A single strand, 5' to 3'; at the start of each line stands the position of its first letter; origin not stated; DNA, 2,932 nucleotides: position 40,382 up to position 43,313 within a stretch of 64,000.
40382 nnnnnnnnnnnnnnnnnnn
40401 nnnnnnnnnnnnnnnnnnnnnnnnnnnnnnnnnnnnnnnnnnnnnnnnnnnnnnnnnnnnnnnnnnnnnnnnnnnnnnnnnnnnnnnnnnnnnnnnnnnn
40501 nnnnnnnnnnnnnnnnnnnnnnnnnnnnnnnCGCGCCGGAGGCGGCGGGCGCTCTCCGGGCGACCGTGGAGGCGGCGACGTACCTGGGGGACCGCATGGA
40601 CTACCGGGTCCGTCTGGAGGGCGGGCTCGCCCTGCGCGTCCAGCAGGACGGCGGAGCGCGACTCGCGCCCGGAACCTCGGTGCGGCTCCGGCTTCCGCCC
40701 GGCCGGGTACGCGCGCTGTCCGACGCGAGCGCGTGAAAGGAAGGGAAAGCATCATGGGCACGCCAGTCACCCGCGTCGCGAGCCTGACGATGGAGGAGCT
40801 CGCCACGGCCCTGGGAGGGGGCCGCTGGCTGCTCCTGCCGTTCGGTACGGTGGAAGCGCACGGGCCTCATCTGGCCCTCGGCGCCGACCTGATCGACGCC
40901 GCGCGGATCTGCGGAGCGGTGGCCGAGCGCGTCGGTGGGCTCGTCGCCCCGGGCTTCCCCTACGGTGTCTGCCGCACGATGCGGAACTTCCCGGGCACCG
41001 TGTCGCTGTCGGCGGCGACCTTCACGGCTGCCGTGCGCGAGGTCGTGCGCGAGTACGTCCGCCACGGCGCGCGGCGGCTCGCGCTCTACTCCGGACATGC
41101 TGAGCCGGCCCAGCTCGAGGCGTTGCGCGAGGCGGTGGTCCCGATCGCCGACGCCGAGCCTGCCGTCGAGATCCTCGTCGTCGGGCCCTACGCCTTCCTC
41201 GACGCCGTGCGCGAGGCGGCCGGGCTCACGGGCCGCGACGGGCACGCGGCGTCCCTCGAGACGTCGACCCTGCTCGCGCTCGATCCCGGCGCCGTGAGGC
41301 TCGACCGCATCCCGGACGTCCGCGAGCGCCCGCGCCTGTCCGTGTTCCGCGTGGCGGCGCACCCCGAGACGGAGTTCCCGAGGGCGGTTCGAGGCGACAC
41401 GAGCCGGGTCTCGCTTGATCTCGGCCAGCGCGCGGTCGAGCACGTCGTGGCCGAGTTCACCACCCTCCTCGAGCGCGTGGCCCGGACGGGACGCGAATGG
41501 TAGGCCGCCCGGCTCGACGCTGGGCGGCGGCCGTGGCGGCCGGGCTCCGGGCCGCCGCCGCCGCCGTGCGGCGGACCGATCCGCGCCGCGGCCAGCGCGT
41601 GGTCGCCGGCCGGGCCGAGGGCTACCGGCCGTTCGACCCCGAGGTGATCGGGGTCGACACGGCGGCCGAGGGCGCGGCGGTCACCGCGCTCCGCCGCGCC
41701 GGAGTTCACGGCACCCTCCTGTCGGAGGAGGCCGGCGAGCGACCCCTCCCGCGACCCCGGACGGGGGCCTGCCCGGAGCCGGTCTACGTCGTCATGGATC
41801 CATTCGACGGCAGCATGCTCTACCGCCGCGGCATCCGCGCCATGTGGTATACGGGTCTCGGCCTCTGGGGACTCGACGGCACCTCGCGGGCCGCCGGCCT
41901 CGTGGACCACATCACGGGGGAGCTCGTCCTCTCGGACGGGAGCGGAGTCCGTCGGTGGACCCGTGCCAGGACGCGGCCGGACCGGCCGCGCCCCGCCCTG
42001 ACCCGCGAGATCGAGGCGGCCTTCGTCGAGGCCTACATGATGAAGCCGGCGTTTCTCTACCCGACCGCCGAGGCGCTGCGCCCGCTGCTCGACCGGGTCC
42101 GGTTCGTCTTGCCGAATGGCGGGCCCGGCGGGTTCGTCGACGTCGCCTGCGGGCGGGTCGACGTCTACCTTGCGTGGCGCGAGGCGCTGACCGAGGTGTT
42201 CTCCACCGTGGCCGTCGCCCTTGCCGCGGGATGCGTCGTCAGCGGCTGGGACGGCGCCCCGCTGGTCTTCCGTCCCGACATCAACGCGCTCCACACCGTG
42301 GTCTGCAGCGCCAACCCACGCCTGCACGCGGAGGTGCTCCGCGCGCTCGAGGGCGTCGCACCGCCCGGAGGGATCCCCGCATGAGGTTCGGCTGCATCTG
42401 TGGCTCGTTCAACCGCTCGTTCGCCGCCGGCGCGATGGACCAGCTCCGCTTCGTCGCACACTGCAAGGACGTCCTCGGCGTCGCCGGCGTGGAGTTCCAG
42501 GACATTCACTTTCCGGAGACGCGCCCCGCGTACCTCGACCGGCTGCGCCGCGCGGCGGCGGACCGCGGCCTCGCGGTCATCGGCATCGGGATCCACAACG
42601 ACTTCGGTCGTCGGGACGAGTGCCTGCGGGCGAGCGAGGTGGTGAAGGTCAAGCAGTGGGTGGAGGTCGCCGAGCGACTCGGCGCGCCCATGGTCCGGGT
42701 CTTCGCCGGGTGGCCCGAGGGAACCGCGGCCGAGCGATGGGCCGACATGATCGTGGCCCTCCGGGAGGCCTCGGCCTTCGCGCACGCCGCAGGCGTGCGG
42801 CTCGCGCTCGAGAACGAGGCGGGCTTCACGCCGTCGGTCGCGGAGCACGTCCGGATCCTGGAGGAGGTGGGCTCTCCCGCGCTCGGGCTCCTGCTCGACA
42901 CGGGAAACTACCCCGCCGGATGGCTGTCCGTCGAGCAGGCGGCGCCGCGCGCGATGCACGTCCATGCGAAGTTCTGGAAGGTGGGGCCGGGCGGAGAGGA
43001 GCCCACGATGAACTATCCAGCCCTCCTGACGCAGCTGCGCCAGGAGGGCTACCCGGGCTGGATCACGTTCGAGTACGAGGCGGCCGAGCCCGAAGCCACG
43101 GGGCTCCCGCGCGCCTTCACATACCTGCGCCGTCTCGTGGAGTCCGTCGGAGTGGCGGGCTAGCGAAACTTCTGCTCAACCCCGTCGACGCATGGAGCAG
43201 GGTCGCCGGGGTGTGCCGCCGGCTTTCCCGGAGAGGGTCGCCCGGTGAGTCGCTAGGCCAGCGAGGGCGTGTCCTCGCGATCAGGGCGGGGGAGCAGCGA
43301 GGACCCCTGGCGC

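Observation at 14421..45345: About 31 kb non-canonical cyclitol/inositol-type uptake and conversion island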

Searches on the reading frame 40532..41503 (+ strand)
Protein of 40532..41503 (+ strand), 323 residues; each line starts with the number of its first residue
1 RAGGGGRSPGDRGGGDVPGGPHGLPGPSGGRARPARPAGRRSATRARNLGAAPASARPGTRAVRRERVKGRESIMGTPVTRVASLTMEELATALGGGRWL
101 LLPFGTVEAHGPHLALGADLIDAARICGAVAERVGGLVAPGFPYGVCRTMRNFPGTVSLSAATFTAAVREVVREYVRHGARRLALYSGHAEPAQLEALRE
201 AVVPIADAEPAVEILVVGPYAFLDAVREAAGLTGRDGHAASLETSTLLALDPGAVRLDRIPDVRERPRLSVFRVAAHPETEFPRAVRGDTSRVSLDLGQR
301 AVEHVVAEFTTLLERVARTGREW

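Call 7: search_protein_families(library=pfam, proteins=[window:40532-41503:+], max_evalue=0.001)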
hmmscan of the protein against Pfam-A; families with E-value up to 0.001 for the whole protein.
window:40532-41503:+ (323 aa): 1 family
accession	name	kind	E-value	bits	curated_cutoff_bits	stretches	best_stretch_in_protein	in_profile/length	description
PF02633.19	Creatininase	-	2.4e-47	161.8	31.3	1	84-312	2-237/238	Creatinine amidohydrolase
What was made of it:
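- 40733..41503 (+): Creatininase-family metal hydrolase. PF02633, 162 bits (call 7).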

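Call 9: search_protein_families(library=ncbifam, proteins=[window:40532-41503:+], max_evalue=0.001)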
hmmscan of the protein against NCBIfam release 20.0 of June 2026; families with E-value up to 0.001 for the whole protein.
window:40532-41503:+ (323 aa): 3 families
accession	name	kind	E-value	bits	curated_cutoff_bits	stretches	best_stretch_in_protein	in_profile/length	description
TIGR04448.1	creatininase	equivalog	3.2e-33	115.4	235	1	85-311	2-240/246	creatininase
TIGR03964.1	mycofact_creat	equivalog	2e-21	76.7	172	1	99-267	15-169/228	mycofactocin biosynthesis peptidyl-dipeptidase MftE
NF041098.2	diketo_inos_hlase_IolN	equivalog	9e-12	44.7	245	1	85-266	12-196/307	3-dehydro-scyllo-inosose hydrolase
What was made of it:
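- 40733..41503 (+): Creatininase 115 bits against a cutoff of 235; IolN 45 bits against a cutoff of 245 (call 9).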

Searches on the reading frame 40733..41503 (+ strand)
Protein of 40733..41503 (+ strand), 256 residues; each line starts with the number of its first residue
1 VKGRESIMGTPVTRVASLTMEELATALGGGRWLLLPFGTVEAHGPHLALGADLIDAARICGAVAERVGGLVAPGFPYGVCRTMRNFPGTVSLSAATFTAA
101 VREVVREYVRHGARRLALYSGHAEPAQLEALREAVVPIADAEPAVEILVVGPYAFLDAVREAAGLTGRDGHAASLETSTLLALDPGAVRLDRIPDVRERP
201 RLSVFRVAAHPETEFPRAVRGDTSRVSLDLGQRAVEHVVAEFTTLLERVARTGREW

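Call 46: search_solved_structures(query=window:40733-41503:+, max_evalue=0.00001)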
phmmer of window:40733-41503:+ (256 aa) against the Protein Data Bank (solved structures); distinct sequences matched with E-value up to 0.00001: 7.
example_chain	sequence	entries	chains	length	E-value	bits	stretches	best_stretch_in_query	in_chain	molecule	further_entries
3a6g_A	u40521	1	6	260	2.7e-27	99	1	15-197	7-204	Creatinine amidohydrolase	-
3a6h_A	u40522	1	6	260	3.2e-27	98.7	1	15-197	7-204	Creatinine amidohydrolase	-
1j2t_A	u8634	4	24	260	3.5e-27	98.6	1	15-197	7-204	creatinine amidohydrolase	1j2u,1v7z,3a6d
3a6e_A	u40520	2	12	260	3.5e-27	98.6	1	15-197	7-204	Creatinine amidohydrolase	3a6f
3a6j_A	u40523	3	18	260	8.3e-27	97.4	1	15-197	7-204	Creatinine amidohydrolase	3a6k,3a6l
1q3k_A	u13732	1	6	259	7.5e-26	94.3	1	15-197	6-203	creatininase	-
3no4_A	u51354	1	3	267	4.8e-11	45.8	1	19-129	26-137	creatinine amidohydrolase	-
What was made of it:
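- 40733..41503 (+): PDB creatininase 99 bits (call 46).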

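Call 50: find_related_loci(query=window:40733-41500:+, collection=metagenome_contigs, flank=10000)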
Query window:40733-41500:+ (256 aa) in metagenome_contigs; peptide patterns used: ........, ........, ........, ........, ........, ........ (x = any residue, [..] = any of these).
600 stretches matched a pattern (row limit reached: there are more); 42 encode a relative of the query (tblastn E <= 1e-3); 42 distinct loci.
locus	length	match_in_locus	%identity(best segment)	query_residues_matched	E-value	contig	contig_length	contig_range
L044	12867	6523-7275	90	6-256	7e-144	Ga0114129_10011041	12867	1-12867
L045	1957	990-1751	89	4-256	1e-153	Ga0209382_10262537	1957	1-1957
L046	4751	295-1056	87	4-256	7e-143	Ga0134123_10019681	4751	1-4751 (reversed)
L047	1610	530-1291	82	3-256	2e-149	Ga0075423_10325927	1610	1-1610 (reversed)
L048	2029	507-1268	83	4-256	2e-144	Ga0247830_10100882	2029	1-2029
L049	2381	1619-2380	83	4-256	2e-142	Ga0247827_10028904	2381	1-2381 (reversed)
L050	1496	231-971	85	10-256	5e-146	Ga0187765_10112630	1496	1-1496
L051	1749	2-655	88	39-256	1e-131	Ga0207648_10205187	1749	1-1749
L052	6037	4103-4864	78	2-256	3e-120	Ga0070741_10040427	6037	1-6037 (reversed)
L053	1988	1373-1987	88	4-207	4e-120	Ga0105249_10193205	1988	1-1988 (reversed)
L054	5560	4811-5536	74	14-255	1e-112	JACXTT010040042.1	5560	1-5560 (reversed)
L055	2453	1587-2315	70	14-256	1e-115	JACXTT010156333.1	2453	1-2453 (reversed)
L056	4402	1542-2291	71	7-256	2e-111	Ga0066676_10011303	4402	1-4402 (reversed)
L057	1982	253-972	71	14-256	7e-115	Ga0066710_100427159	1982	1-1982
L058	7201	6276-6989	70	14-251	3e-106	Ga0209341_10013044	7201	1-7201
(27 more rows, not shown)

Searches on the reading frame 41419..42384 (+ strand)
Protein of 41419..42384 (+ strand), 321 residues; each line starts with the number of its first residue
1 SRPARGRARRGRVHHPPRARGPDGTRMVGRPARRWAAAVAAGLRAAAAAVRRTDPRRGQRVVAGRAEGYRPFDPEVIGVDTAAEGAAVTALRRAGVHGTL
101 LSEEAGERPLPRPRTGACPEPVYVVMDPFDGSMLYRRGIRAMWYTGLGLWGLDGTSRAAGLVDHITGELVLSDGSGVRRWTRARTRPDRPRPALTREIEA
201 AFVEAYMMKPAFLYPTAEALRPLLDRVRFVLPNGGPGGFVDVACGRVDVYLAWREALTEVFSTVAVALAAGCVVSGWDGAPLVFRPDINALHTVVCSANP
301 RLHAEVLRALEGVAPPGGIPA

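Call 7: search_protein_families(library=pfam, proteins=[window:41419-42384:+], max_evalue=0.001)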
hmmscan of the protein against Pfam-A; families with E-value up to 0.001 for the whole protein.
window:41419-42384:+ (321 aa): 1 family
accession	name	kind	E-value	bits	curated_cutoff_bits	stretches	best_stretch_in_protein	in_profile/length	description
PF00459.30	Inositol_P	-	1.5e-05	25.1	27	1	68-311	35-267/271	Inositol monophosphatase family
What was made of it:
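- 41497..42384 (+): IMPase2: divergent IMPase-superfamily phosphatase. PF00459, 25 bits (call 7).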

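Call 9: search_protein_families(library=ncbifam, proteins=[window:41497-42384:+], max_evalue=0.001)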
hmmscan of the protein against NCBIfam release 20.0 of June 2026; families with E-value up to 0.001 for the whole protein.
window:41497-42384:+ (295 aa): 2 families
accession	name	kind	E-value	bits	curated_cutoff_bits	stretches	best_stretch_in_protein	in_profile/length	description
NF009321.0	PRK12676.1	equivalog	3.2e-10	39.5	264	1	53-113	47-100/264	bifunctional fructose-bisphosphatase/inositol-phosphate phosphatase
TIGR02067.1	his_9_HisN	equivalog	1.1e-07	31.6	275.15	1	42-284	33-251/252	histidinol-phosphatase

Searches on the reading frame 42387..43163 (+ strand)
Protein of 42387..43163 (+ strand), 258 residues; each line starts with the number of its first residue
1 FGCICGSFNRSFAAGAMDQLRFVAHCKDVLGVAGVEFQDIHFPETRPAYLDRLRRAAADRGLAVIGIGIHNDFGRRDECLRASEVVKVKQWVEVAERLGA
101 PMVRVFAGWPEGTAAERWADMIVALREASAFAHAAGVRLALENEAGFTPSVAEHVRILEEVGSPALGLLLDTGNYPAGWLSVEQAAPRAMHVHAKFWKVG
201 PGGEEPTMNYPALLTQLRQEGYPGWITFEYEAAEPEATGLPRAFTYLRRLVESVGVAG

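Call 26: search_protein_families(library=ncbifam, proteins=[window:42387-43163:+], max_evalue=0.00001)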
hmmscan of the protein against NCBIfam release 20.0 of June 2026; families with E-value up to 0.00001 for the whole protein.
window:42387-43163:+ (258 aa): 3 families
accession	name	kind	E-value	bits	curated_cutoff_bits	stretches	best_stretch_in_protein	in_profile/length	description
TIGR03234.1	OH-pyruv-isom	equivalog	2e-08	33.9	353.45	1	87-239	85-249/254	hydroxypyruvate isomerase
NF041099.2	keto_glucon_epim_IolO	equivalog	2.1e-07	30.6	300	1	56-232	56-248/269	5-keto-L-gluconate epimerase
NF043033.1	OxoTetrIsom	equivalog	7.6e-07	29.1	325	1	87-240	86-247/251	2-oxo-tetronate isomerase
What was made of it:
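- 42381..43163 (+): XI3: third xylose-isomerase-like TIM barrel. Weak IolO and hydroxypyruvate-isomerase matches (call 26).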
